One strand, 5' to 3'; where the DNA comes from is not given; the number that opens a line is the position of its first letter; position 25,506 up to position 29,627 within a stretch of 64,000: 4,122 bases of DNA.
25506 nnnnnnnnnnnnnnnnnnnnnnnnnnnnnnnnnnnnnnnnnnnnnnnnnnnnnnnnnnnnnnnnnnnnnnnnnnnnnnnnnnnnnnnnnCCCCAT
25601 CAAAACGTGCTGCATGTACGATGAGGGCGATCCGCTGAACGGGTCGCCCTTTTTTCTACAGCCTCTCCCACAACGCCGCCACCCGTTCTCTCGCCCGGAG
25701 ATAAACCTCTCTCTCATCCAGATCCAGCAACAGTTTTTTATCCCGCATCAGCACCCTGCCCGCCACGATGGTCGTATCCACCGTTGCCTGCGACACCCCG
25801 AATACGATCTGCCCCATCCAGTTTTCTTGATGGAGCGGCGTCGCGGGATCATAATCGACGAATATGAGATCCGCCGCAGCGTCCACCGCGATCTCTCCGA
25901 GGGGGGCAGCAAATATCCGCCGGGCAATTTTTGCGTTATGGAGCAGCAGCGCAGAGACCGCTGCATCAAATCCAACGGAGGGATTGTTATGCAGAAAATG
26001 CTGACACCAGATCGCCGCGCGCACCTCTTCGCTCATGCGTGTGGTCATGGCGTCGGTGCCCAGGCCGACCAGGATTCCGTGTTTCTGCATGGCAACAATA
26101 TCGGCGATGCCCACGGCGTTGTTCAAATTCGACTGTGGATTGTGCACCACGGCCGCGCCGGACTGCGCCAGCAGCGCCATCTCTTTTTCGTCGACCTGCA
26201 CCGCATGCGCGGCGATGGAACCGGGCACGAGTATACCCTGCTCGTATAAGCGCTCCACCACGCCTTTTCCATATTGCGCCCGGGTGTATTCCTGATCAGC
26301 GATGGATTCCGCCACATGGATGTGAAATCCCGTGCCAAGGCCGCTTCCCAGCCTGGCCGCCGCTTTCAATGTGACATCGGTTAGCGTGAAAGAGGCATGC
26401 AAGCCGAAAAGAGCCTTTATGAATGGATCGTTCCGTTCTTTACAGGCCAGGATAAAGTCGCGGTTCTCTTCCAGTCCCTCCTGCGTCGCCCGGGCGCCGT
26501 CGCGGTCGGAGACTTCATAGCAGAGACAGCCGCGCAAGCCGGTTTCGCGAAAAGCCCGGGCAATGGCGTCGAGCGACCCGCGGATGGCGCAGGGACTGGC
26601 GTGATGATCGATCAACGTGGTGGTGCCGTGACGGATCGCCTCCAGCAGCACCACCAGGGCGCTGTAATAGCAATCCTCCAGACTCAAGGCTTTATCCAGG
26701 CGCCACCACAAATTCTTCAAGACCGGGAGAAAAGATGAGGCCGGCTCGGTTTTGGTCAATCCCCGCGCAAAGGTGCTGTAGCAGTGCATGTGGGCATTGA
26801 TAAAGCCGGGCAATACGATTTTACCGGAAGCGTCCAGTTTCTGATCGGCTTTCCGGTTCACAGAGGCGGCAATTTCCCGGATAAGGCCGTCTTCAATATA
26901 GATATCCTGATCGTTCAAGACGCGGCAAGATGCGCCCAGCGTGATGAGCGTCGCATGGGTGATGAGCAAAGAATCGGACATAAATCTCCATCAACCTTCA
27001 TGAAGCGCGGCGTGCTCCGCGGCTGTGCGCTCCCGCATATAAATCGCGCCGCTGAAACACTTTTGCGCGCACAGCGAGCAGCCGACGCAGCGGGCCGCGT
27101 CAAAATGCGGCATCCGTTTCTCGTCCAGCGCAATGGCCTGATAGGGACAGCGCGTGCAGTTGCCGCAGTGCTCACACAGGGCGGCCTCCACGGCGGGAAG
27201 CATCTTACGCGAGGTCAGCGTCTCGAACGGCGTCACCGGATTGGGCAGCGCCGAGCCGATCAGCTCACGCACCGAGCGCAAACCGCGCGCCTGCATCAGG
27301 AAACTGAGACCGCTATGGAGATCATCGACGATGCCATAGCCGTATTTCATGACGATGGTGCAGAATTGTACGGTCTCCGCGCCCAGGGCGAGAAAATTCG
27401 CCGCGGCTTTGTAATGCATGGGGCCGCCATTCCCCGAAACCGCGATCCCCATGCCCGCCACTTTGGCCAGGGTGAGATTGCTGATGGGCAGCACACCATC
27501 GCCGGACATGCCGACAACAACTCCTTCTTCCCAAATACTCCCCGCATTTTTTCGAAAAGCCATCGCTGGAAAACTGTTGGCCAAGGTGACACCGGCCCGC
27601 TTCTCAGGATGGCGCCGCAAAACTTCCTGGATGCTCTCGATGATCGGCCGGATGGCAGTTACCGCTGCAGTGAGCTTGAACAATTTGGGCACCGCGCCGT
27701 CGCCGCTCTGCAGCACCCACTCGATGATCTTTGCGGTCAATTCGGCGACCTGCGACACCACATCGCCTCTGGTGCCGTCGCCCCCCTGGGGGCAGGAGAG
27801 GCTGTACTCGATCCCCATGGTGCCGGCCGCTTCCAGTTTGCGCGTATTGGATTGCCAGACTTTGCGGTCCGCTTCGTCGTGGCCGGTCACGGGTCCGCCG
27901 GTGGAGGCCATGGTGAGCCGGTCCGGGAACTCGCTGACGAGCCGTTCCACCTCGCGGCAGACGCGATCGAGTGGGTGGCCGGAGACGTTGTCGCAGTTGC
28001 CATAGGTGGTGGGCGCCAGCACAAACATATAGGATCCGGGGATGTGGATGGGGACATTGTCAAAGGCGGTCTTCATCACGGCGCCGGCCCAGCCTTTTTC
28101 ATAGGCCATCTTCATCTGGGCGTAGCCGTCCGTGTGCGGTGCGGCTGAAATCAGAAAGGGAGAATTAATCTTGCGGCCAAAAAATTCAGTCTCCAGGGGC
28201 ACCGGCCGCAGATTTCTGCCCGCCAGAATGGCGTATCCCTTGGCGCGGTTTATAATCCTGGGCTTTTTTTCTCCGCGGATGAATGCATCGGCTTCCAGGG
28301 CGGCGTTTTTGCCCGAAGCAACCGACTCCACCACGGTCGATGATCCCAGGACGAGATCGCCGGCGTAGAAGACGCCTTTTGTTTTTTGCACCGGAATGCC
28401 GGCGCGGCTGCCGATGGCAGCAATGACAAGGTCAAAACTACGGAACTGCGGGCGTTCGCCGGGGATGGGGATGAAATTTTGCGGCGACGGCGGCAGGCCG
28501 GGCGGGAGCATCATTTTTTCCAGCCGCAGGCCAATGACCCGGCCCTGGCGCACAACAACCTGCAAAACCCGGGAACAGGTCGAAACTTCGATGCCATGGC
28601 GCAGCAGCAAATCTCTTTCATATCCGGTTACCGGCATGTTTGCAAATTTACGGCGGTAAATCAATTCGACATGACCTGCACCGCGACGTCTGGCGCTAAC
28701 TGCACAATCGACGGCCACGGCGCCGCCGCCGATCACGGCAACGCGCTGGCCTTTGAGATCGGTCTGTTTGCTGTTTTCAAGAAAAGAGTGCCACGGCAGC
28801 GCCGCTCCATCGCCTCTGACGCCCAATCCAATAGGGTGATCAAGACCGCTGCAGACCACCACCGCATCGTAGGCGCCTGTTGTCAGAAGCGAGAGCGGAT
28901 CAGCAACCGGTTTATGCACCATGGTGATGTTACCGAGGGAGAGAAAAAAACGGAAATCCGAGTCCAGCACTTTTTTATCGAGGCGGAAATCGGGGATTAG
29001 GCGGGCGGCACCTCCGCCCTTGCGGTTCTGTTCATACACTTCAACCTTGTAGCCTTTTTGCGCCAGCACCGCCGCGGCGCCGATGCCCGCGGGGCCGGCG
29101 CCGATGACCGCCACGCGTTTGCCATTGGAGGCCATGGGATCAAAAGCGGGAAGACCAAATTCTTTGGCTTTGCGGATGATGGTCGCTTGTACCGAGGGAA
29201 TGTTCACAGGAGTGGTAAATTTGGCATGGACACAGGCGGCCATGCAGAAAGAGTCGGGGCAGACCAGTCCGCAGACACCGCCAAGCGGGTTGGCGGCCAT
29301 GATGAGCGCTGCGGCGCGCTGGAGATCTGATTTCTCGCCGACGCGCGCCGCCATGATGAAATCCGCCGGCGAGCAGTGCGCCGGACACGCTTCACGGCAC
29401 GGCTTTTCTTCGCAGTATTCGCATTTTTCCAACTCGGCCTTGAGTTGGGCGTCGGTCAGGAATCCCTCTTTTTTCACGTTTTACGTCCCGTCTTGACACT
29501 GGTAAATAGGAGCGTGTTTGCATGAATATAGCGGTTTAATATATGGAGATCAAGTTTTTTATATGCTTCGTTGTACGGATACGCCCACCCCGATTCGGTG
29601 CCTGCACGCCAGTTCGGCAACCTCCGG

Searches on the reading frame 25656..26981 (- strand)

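Call 42: search_protein_families(library=pfam, proteins=[window:25656-26981:-])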
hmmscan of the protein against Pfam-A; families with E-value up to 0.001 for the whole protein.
window:25656-26981:- (441 aa): 2 families
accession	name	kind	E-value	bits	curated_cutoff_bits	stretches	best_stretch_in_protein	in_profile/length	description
PF01979.26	Amidohydro_1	-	1.3e-45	156.6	25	1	55-410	1-344/345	Amidohydrolase family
PF07969.17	Amidohydro_3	-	3.8e-10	40.3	29.7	1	49-72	3-26/472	Amidohydrolase family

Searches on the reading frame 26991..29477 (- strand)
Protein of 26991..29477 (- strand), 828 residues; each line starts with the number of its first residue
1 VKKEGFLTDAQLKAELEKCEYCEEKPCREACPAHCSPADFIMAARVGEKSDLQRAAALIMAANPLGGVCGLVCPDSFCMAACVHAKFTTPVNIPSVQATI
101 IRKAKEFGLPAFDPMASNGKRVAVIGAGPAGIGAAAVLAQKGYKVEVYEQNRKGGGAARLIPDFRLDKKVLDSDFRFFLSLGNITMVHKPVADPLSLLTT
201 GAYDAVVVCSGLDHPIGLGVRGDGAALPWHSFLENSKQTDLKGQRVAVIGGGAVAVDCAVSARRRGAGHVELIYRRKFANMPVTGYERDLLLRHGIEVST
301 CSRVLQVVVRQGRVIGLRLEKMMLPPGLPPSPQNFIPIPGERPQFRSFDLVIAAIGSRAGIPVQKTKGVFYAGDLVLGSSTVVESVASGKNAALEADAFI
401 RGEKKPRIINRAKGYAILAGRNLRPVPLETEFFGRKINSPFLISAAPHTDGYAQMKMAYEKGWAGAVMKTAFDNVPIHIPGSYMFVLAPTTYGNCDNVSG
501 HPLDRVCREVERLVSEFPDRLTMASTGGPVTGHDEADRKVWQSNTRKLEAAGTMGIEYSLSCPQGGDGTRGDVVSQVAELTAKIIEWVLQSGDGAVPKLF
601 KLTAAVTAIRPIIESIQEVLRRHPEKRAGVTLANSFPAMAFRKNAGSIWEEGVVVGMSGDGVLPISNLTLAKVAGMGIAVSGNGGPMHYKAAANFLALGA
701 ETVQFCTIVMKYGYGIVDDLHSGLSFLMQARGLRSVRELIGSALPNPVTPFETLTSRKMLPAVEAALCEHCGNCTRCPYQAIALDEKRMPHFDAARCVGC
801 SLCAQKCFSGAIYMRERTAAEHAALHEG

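Call 42: search_protein_families(library=pfam, proteins=[window:26991-29477:-])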
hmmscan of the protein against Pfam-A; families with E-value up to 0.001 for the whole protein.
window:26991-29477:- (828 aa): 14 families
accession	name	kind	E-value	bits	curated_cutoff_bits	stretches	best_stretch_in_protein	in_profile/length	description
PF07992.20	Pyr_redox_2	-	1.5e-17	64.4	26.1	1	121-360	2-240/291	Pyridine nucleotide-disulphide oxidoreductase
PF14691.11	Fer4_20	-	1.6e-16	60.5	25.8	1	8-106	13-110/113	Dihydroprymidine dehydrogenase domain II, 4Fe-4S cluster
PF13738.12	Pyr_redox_3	-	5.3e-10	39.5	30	1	205-280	127-200/305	Pyridine nucleotide-disulphide oxidoreductase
PF13450.12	NAD_binding_8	-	3.1e-09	37.4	21.9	1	124-181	1-55/68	NAD(P)-binding Rossmann-like domain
PF00070.33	Pyr_redox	-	9.8e-09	36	22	0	245-319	1-79/82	Pyridine nucleotide-disulphide oxidoreductase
PF14697.11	Fer4_21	-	7.9e-06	26.4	35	1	763-814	3-59/59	4Fe-4S dicluster domain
PF03486.20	HI0933_like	-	9.7e-06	25.6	50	1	121-155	2-36/244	HI0933-like protein Rossmann domain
PF01266.30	DAO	-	1.6e-05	25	27.9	1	121-157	1-38/353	FAD dependent oxidoreductase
PF01134.28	GIDA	-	7.9e-05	22.3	22.1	1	122-153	2-33/391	Glucose inhibited division protein A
PF12838.12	Fer4_7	-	8.4e-05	23.4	27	1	768-811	2-52/52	4Fe-4S dicluster domain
PF13187.11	Fer4_9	-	0.0002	21.7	27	1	768-812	2-52/52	4Fe-4S dicluster domain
PF01946.23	Thi4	-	0.00033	20.4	26.2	1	122-157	20-56/235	Thi4 family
PF00037.32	Fer4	-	0.0005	20.2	21.1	1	791-813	2-24/24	4Fe-4S binding domain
PF13241.12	NAD_binding_7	-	0.00063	20.7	22.1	0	240-266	4-30/104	Putative NAD(P)-binding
